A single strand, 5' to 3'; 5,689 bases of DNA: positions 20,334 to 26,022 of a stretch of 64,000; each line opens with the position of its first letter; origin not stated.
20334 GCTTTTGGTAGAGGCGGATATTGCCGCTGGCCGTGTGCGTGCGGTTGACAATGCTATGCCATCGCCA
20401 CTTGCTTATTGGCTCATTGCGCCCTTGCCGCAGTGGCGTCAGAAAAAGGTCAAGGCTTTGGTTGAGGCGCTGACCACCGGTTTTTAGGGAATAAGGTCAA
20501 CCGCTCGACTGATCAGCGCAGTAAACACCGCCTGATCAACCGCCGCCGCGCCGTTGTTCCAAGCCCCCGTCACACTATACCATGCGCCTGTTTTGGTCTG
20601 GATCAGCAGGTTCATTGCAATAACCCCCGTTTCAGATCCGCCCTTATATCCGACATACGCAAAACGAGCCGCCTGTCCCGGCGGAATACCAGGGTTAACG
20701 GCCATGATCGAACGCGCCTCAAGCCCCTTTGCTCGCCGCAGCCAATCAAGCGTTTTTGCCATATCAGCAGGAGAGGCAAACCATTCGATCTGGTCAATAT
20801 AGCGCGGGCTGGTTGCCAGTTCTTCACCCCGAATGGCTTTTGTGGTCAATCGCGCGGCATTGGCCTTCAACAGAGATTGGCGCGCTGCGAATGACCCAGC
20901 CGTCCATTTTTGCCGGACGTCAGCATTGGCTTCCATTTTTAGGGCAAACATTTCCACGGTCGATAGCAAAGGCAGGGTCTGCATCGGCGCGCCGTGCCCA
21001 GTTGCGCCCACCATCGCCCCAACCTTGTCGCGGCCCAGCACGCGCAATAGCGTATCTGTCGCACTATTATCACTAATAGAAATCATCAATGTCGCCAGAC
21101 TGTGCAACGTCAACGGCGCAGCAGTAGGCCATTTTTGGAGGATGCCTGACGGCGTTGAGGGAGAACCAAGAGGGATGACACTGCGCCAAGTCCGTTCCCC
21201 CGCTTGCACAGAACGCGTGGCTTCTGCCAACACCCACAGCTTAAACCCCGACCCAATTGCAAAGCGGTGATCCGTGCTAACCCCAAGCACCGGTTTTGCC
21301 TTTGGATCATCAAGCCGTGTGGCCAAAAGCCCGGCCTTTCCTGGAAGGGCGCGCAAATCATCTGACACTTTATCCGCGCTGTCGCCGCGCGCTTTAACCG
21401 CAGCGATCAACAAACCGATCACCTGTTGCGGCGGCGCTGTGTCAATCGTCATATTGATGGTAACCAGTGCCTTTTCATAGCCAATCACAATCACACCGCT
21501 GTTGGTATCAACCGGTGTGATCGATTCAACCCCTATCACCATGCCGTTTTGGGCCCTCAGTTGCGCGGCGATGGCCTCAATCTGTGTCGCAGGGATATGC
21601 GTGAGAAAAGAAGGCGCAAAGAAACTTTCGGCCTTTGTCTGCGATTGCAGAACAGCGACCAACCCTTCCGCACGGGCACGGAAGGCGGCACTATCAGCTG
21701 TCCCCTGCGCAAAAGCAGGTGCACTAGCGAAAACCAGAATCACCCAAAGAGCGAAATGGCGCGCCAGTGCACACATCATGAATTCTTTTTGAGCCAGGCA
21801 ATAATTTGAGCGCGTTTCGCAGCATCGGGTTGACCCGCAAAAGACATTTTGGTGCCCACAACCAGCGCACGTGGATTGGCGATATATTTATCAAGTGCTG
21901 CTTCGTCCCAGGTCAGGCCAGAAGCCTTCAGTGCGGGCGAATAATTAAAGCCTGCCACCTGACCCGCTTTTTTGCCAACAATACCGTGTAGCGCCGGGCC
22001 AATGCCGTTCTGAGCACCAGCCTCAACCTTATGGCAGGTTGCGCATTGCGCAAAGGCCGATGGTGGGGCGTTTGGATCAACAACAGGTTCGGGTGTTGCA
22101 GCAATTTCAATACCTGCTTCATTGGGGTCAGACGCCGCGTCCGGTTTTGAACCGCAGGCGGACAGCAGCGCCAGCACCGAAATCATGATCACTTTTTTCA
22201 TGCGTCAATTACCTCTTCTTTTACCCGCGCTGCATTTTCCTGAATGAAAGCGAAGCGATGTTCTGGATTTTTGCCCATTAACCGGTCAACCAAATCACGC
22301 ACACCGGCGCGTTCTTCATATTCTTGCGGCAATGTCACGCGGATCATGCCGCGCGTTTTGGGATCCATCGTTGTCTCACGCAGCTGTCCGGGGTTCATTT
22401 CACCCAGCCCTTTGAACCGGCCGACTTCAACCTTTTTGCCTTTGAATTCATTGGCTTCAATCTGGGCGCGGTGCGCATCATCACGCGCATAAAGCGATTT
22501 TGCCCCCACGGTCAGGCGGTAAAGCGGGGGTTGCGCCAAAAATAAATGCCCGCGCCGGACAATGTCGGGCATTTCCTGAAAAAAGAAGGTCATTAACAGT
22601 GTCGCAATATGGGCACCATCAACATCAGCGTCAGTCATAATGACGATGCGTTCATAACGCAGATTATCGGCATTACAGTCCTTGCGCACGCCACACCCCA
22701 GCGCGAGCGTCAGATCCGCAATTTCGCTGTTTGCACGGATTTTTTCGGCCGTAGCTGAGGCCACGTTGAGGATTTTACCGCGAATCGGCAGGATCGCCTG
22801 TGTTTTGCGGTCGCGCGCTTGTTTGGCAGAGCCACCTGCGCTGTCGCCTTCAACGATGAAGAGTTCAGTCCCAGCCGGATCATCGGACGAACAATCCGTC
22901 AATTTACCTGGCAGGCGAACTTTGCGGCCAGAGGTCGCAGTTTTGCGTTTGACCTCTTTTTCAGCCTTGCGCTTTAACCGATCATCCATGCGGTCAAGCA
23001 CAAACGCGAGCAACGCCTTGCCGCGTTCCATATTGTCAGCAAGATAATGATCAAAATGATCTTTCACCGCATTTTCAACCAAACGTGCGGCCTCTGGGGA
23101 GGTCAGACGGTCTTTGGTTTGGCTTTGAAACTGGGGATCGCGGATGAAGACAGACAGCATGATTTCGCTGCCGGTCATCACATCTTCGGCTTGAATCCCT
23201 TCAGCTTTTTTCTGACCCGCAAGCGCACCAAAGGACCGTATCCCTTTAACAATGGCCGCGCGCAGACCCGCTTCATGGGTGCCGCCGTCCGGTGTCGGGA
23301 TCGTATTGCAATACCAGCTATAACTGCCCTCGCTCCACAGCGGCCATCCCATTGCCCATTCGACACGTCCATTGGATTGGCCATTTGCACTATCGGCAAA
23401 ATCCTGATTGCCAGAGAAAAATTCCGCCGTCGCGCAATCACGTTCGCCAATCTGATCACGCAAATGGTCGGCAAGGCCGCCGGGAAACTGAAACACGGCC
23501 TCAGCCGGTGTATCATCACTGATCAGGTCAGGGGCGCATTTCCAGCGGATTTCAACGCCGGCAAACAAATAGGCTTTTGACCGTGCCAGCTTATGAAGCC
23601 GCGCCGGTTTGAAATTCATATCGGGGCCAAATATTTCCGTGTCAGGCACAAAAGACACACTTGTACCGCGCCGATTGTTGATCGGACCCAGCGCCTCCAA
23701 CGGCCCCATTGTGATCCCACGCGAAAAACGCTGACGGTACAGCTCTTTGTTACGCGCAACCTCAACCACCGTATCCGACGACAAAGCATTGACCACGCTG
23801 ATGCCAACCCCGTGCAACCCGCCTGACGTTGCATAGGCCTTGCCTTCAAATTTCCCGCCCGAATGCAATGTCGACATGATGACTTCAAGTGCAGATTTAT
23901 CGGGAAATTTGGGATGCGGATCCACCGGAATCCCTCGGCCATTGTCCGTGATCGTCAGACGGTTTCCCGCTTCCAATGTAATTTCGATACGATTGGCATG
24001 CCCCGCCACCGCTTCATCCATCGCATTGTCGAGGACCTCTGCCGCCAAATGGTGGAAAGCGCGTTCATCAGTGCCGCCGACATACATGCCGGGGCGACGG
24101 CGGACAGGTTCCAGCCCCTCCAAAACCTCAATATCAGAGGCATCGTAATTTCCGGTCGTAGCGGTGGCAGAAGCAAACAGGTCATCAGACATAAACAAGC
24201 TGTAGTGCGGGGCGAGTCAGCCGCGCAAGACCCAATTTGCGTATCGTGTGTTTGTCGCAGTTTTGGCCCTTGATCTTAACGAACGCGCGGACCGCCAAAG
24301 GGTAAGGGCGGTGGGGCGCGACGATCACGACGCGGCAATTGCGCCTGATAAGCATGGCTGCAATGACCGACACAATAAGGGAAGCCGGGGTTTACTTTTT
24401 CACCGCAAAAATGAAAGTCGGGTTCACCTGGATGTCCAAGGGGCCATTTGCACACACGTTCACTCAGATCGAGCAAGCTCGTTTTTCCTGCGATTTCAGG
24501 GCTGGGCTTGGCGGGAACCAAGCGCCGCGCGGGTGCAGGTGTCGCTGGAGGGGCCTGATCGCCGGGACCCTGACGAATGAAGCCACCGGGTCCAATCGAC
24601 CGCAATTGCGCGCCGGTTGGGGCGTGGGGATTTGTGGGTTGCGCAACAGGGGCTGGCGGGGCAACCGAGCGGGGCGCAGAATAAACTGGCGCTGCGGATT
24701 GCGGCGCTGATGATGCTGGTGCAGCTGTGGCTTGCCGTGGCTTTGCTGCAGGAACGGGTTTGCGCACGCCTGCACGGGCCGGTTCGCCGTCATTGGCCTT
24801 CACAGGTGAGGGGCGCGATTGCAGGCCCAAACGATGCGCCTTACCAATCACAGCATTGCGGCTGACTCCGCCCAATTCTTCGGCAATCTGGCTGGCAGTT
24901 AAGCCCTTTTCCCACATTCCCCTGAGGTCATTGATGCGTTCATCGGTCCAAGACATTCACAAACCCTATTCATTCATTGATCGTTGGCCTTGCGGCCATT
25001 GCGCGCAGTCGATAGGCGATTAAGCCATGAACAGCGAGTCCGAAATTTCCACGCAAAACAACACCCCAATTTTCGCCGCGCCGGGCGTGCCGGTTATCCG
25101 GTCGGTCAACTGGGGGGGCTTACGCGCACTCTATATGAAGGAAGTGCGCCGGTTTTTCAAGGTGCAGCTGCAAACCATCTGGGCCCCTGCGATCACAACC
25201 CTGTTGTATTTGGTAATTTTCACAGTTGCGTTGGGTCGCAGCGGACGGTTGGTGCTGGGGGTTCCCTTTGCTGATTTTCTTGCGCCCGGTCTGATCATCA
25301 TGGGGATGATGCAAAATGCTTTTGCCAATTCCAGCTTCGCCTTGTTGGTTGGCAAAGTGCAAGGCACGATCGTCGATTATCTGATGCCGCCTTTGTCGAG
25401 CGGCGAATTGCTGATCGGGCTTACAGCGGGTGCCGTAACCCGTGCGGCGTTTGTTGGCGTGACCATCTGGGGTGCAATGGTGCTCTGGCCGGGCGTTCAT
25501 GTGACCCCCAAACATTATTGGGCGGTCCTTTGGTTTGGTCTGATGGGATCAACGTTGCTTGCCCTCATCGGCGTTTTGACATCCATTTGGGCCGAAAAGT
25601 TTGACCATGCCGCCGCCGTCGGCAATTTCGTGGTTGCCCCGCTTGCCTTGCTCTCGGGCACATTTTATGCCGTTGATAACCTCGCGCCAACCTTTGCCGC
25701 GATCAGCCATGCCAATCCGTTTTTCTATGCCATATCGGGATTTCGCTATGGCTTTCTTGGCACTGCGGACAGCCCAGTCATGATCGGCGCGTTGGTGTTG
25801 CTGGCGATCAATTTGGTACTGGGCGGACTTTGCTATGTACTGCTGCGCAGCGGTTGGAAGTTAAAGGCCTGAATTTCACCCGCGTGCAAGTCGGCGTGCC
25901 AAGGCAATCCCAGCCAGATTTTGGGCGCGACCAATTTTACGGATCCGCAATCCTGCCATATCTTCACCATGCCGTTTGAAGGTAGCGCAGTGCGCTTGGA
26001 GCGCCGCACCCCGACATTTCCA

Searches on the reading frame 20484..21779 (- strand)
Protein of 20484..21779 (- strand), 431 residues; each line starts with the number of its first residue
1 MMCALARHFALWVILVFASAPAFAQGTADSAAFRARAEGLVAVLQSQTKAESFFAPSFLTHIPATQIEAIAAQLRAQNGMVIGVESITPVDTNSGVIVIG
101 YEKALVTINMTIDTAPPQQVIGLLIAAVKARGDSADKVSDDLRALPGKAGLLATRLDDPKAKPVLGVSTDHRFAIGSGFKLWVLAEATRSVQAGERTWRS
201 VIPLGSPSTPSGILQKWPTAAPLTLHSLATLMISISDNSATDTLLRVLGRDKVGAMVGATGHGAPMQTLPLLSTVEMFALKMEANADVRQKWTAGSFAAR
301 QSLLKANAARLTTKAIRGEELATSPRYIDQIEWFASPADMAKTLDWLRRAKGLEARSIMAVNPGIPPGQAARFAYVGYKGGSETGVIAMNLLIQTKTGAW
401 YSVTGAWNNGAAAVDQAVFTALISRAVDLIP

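Call 54: search_protein_families(library=pfam, proteins=[window:20484-21779:-], max_evalue=0.00001)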
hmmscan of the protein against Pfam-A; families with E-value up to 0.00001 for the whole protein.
window:20484-21779:- (431 aa): 1 family
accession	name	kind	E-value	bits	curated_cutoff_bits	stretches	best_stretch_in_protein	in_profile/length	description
PF13354.11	Beta-lactamase2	-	2.3e-18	66.8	22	1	158-261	6-111/214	Beta-lactamase enzyme family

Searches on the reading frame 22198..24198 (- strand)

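Call 54: search_protein_families(library=pfam, proteins=[window:22198-24198:-], max_evalue=0.00001)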
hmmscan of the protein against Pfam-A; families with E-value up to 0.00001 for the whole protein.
window:22198-24198:- (666 aa): 4 families
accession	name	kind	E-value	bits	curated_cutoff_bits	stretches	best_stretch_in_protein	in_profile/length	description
PF00204.31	DNA_gyraseB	-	8.2e-40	136.5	27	1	269-415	28-172/173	DNA gyrase B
PF00986.26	DNA_gyraseB_C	-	1.1e-22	80.3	29.8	1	588-653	2-63/63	DNA gyrase B subunit, carboxyl terminus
PF01751.28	Toprim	-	6.6e-17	61.9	23.1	1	445-548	1-85/96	Toprim domain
PF02518.31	HATPase_c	-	1e-15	58.6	26.4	1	44-142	2-86/111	Histidine kinase-, DNA gyrase B-, and HSP90-like ATPase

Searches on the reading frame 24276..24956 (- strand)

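Call 54: search_protein_families(library=pfam, proteins=[window:24276-24956:-], max_evalue=0.00001)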
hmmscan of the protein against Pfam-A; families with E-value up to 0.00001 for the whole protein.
window:24276-24956:- (226 aa): 1 family
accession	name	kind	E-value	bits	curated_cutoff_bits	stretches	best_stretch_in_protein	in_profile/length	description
PF07750.17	GcrA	-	1.6e-42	145.9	26.9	2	1-97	1-95/155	GcrA cell cycle regulator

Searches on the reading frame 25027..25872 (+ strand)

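Call 53: search_protein_families(library=pfam, proteins=[window:25027-25872:+], max_evalue=0.00001)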
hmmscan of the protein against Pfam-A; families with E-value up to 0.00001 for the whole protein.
window:25027-25872:+ (281 aa): 1 family
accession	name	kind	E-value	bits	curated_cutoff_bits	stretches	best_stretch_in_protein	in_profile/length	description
PF01061.29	ABC2_membrane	-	1.1e-25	90.8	26.9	1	32-243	3-210/211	ABC-2 type transporter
